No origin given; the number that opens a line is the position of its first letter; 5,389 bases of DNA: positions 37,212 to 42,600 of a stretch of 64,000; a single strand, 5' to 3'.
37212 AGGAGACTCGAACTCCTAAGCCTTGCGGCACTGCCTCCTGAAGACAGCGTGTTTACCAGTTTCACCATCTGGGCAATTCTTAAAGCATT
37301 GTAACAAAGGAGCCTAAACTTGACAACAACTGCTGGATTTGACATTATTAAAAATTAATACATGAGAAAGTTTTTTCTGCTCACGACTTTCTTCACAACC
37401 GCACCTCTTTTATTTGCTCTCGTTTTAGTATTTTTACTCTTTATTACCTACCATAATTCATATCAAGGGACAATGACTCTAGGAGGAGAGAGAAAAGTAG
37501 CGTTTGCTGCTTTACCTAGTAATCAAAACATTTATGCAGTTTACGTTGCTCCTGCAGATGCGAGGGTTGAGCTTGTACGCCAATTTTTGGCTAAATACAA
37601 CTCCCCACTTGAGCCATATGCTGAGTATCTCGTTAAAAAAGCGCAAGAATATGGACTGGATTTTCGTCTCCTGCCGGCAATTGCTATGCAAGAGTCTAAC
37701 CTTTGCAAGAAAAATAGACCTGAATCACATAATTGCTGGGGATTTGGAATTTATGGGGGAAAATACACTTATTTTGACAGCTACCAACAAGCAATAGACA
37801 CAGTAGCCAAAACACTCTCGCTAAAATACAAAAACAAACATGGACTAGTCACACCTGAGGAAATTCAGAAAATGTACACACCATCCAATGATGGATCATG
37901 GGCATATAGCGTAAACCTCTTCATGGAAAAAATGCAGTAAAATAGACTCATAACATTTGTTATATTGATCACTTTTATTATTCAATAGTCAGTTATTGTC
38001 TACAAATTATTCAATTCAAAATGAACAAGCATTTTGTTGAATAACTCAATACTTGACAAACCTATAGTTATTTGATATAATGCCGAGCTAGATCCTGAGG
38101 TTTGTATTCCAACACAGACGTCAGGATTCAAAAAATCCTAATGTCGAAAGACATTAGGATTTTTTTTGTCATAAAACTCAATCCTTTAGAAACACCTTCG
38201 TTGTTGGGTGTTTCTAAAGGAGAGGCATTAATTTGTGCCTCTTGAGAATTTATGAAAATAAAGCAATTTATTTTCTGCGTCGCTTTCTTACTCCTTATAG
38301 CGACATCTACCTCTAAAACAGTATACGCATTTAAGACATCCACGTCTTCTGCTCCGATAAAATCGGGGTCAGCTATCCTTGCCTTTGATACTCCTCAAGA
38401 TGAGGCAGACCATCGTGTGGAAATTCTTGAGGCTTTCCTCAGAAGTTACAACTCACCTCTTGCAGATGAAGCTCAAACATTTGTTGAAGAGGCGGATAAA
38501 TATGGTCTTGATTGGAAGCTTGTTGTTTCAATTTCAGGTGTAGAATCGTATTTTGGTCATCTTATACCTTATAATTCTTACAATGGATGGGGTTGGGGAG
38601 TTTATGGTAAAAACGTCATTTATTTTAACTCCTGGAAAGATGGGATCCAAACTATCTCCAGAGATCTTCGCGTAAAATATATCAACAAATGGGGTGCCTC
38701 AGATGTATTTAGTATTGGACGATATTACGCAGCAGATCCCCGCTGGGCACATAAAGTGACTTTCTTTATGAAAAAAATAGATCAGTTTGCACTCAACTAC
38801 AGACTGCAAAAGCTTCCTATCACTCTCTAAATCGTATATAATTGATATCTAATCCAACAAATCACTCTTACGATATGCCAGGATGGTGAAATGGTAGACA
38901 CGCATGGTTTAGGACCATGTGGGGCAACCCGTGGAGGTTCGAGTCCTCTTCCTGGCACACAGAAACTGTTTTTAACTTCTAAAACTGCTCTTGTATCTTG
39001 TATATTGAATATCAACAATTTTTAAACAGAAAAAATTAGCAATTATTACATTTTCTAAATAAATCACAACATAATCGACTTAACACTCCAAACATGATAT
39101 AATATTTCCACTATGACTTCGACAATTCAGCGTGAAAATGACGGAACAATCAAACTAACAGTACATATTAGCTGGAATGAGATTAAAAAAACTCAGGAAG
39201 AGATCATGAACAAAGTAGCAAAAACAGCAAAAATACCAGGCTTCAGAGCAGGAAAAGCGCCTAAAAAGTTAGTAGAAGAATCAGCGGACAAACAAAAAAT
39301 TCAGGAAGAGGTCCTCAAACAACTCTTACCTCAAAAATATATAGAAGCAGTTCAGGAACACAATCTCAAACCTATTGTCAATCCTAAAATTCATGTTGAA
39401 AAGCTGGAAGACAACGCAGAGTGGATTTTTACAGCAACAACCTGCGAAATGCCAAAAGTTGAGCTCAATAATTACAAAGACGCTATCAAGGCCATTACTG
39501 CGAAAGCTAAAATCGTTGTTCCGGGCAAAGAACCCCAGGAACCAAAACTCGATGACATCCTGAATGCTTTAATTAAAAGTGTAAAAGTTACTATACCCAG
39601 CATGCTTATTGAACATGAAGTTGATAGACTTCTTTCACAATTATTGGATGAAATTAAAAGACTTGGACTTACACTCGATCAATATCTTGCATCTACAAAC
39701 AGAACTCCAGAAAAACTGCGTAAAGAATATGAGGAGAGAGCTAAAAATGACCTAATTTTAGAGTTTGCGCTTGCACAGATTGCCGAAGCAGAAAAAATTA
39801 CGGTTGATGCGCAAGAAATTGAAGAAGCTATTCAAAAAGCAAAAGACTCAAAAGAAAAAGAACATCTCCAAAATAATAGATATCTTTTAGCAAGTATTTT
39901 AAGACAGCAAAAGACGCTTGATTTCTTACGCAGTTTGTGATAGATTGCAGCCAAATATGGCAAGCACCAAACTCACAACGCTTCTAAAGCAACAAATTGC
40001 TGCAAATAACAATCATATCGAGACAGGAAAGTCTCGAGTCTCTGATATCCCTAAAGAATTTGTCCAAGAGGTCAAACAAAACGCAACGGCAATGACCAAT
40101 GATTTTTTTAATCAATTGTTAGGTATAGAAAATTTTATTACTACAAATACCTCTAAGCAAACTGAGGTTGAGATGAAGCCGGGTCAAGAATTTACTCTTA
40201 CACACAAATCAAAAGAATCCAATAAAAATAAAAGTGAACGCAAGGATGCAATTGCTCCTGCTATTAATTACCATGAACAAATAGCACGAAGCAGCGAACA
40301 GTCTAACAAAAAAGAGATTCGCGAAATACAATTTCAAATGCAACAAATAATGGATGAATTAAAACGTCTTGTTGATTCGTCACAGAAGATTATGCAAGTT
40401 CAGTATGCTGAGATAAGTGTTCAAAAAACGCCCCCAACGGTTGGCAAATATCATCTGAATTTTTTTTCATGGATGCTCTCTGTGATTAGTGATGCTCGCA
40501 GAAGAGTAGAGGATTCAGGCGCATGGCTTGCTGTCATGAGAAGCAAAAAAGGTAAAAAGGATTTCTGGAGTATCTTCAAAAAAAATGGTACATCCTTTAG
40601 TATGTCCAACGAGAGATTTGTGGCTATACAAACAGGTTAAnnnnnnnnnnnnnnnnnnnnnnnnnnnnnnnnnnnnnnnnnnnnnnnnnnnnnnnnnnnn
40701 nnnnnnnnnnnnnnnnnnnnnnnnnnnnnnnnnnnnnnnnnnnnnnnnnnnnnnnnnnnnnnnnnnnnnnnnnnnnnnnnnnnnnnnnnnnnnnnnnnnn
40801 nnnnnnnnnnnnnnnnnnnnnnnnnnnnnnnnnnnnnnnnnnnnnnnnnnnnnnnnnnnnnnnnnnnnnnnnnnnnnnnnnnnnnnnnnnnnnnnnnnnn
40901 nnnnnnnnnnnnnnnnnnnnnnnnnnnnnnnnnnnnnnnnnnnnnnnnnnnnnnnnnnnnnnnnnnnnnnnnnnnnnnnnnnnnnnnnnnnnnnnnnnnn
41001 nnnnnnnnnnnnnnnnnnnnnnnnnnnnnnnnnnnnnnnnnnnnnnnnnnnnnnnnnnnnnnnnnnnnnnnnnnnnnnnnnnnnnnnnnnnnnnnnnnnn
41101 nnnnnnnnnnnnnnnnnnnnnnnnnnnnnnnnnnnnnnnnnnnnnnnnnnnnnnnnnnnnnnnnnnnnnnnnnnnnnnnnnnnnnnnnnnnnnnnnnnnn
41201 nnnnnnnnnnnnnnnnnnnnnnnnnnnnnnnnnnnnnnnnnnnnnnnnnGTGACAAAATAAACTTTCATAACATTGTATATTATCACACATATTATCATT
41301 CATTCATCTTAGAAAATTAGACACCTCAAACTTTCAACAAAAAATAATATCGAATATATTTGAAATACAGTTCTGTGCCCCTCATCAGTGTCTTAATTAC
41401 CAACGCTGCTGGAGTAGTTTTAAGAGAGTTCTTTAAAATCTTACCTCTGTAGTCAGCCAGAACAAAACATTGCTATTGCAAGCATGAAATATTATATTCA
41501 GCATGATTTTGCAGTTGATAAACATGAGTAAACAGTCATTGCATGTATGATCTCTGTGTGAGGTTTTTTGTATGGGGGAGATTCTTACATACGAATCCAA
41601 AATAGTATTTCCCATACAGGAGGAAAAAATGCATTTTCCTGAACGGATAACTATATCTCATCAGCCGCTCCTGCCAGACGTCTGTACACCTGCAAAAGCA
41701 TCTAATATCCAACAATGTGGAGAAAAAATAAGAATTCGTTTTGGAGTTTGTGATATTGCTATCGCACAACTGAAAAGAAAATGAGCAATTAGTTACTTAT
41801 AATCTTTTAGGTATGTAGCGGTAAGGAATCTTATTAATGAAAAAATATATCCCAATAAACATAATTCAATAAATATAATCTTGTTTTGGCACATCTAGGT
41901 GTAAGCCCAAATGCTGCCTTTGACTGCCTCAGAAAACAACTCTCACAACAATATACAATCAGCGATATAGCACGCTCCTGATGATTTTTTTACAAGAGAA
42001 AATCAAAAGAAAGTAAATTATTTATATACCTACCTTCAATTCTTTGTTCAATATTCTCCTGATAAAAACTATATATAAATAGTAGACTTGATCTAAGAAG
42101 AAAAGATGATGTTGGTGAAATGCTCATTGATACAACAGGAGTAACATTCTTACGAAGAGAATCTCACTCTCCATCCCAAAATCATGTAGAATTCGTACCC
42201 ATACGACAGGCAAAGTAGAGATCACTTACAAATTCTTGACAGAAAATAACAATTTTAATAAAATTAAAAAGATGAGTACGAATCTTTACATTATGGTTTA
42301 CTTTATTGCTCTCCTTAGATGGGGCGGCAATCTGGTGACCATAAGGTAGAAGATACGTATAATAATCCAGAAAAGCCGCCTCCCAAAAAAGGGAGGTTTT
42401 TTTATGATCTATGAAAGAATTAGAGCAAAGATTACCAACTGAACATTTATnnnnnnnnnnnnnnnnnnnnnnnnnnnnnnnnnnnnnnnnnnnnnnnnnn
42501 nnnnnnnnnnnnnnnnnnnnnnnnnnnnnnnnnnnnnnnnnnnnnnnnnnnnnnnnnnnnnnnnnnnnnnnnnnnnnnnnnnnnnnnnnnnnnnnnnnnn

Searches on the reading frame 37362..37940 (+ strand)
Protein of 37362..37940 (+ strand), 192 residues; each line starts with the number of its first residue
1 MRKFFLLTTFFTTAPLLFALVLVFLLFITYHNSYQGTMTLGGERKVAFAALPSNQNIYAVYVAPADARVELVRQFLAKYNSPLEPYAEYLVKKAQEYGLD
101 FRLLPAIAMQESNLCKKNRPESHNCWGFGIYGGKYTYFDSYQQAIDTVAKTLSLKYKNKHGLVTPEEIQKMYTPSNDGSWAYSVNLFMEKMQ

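Call 44: search_protein_families(library=pfam, proteins=[window:37362-37940:+], max_evalue=0.001)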
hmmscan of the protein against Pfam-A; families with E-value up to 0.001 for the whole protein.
window:37362-37940:+ (192 aa): 1 family
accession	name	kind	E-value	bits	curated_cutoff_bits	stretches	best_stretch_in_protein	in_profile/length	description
PF01832.25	Glucosaminidase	-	0.00041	21.5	30.2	1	88-191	2-121/123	Mannosyl-glycoprotein endo-beta-N-acetylglucosaminidase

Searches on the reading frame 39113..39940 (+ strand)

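Call 27: search_protein_families(library=pfam, proteins=[window:39113-39940:+], max_evalue=0.001)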
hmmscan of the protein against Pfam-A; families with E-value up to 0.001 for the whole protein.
window:39113-39940:+ (275 aa): 3 families
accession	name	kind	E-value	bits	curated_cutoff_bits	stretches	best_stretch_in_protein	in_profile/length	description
PF05697.18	Trigger_N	-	6.9e-30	104.7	22.2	1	1-127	1-125/144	Bacterial trigger factor protein (TF)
PF05698.19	Trigger_C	-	1.1e-20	74.7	22.7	1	146-271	26-159/162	Bacterial trigger factor protein (TF) C-terminus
PF13624.11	SurA_N_3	-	7.4e-05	23.1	27.2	1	187-266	72-141/162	SurA-like N-terminal domain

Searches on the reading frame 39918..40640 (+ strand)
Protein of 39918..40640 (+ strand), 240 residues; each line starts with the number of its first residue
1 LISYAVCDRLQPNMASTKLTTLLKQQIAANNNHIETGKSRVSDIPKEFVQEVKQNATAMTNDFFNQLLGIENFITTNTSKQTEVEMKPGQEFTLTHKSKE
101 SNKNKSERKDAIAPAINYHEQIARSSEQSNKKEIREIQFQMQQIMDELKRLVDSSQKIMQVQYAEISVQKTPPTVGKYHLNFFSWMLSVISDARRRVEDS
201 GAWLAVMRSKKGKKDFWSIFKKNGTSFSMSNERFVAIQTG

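Call 27: search_protein_families(library=pfam, proteins=[window:39918-40640:+], max_evalue=0.001)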
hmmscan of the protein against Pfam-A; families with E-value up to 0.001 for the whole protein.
window:39918-40640:+ (240 aa): 1 family
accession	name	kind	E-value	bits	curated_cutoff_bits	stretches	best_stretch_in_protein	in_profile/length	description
PF18904.5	DUF5660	-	1.3e-28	99.8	24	1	133-240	2-109/109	Domain of unknown function (DUF5660)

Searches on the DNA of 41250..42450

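Call 50: search_rna_families(source=window, start=41250, end=42450, threshold=evalue, max_evalue=0.1)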
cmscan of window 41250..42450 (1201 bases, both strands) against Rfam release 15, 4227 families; matches with E-value up to 0.1: 0.
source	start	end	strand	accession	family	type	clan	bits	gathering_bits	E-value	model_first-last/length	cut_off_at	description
